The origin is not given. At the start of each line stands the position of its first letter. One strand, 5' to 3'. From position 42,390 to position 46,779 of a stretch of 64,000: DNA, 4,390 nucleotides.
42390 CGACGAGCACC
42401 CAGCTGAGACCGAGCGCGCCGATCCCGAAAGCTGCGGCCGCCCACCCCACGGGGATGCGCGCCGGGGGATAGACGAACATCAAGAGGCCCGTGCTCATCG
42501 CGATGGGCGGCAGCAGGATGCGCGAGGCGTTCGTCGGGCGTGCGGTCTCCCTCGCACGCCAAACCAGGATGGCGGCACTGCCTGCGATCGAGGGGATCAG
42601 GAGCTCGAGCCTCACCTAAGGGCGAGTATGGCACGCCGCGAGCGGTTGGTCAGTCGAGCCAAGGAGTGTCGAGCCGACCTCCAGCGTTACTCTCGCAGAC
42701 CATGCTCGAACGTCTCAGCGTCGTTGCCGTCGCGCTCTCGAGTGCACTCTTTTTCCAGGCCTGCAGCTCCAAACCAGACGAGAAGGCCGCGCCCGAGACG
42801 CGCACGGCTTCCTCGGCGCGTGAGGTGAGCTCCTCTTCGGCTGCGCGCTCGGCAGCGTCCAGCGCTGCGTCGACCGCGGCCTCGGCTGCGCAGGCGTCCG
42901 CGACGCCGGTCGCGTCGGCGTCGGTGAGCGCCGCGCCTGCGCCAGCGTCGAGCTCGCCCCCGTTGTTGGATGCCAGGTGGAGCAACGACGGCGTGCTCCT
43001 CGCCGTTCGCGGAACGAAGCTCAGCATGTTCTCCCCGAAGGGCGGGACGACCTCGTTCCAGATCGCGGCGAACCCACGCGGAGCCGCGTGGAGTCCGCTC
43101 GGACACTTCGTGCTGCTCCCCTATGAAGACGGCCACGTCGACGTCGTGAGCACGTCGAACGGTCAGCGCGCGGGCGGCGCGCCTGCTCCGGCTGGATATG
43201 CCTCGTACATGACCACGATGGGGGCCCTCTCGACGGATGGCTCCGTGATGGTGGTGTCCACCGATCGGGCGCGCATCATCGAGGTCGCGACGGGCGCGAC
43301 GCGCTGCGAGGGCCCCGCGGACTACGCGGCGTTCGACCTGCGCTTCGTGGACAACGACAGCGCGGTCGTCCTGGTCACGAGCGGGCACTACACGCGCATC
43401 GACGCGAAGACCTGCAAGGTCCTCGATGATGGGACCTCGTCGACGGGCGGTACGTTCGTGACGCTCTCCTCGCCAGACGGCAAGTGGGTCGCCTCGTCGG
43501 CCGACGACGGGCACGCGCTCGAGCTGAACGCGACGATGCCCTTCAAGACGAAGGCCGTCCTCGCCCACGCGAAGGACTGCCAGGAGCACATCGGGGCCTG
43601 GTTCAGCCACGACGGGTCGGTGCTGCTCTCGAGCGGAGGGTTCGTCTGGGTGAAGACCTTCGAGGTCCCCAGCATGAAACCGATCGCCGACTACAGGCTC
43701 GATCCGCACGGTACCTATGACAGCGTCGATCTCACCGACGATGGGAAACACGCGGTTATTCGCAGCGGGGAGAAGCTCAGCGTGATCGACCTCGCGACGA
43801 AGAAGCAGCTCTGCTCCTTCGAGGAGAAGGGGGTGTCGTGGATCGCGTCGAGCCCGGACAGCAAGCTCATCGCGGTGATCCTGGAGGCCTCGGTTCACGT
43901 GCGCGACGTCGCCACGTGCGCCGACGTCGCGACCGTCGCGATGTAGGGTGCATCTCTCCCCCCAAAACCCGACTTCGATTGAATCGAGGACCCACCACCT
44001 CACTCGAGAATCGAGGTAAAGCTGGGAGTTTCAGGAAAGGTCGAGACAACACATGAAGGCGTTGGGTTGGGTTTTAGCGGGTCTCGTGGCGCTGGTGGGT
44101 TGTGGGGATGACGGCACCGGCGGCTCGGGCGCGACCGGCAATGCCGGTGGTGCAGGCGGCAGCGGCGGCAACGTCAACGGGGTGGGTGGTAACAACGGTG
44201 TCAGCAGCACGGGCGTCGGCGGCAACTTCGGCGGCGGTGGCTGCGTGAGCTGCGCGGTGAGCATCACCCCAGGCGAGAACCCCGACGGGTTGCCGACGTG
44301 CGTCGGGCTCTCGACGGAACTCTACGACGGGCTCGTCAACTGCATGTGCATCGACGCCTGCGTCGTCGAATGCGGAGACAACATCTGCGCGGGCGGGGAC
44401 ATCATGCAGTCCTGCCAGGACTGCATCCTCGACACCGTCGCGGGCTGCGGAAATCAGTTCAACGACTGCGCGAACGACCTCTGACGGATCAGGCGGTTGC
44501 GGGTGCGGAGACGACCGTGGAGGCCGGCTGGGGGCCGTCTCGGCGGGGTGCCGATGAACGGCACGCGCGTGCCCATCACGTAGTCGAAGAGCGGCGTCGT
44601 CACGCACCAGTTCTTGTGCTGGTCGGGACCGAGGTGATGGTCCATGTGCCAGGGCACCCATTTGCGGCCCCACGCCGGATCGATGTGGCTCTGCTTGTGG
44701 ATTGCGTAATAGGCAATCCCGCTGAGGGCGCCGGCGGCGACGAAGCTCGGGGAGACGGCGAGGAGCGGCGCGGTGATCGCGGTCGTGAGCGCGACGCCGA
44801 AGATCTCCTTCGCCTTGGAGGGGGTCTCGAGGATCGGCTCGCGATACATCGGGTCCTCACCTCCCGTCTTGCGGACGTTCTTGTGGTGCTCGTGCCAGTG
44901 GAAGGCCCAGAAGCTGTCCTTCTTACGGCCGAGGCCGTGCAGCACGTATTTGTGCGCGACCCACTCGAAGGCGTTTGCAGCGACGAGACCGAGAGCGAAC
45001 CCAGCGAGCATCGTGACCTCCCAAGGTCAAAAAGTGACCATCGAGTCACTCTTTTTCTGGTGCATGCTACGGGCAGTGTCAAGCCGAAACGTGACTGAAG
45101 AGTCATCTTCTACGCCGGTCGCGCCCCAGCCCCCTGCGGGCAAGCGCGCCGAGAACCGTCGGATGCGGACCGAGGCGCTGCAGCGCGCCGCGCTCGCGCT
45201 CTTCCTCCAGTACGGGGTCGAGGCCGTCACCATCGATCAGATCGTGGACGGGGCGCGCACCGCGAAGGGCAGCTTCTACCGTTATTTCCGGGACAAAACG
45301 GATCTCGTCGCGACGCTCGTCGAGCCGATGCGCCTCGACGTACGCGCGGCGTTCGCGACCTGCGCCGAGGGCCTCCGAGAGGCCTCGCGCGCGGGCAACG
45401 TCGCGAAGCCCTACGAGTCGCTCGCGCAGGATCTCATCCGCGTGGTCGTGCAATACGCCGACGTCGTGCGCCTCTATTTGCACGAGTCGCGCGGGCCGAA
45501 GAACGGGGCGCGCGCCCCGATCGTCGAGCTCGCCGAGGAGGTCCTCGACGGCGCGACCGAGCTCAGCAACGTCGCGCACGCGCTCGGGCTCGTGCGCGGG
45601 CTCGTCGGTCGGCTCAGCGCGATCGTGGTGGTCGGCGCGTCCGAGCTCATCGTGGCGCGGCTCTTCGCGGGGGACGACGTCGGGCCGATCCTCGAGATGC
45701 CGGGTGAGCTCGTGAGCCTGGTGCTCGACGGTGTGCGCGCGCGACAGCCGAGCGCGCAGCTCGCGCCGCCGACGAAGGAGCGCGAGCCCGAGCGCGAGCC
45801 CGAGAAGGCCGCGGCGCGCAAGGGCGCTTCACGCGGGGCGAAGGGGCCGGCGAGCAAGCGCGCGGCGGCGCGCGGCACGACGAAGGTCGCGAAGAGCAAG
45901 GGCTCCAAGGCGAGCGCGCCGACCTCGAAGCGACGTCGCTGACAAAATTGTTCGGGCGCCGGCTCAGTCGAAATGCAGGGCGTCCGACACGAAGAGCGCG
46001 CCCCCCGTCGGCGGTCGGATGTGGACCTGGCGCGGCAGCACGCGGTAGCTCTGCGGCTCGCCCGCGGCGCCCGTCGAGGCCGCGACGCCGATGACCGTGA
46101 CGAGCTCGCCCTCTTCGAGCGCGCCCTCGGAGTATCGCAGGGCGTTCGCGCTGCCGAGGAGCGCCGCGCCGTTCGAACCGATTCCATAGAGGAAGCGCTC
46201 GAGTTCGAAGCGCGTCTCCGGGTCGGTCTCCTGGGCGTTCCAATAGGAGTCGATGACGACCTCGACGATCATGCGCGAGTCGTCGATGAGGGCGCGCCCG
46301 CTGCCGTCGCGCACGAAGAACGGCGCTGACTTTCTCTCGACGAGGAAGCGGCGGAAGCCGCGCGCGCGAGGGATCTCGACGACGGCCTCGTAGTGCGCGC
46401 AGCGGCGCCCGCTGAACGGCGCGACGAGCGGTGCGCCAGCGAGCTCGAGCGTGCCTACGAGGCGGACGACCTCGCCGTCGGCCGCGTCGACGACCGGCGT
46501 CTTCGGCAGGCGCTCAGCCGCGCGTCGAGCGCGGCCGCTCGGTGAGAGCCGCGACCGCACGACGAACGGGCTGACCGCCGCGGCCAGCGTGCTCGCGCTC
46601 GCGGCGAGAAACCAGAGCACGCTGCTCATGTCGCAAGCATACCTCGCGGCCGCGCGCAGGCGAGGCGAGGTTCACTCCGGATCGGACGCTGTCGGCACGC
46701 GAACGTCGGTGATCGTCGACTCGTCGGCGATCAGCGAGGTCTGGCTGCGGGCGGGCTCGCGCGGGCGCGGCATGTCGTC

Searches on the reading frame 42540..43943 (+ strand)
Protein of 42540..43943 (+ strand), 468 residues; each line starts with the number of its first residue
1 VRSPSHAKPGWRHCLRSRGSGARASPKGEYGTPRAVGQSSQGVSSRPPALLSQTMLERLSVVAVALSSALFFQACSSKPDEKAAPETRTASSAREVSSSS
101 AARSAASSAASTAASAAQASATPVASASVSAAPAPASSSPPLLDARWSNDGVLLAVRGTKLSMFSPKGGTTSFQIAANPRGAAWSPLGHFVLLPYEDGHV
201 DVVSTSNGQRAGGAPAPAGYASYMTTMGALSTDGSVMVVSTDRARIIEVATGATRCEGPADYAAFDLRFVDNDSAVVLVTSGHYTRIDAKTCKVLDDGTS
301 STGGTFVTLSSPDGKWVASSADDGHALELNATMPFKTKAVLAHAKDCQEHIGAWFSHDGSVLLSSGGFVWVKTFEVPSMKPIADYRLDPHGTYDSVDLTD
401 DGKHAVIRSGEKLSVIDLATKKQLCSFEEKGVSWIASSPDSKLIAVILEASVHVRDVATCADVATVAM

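Call 55: search_protein_families(library=pfam, max_evalue=0.001, proteins=[window:42540-43943:+])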
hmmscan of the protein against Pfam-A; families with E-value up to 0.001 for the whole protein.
window:42540-43943:+ (468 aa): 2 families
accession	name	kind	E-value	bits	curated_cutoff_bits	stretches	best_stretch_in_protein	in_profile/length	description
PF25174.1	Beta-prop_THOC3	-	2.3e-10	40.4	305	1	307-466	93-251/272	THOC3 beta-propeller domain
PF23414.1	Beta-prop_EML_2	-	0.0006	19.7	90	0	230-384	16-161/266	Echinoderm microtubule-associated protein second beta-propeller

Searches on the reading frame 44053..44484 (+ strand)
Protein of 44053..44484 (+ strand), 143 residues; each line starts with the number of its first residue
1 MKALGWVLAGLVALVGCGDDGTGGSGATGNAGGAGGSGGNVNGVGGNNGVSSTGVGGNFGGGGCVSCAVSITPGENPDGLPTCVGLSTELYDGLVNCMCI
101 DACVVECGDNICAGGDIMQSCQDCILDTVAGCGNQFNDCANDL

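Call 8: find_encoding_contigs(protein=window:44053-44484:+, flank=10000, max_places=6)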
Protein window:44053-44484:+ (143 aa): no gene with exactly this product is on record in the collection.

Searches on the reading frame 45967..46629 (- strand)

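Call 49: search_protein_families(library=pfam, max_evalue=0.001, proteins=[window:45967-46629:-])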
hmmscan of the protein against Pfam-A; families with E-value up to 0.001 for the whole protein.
window:45967-46629:- (221 aa): 1 family
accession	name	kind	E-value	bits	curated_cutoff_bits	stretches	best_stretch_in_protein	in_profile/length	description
PF12483.13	GIDE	-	1.9e-05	24.6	23.6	1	99-187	26-108/160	E3 Ubiquitin ligase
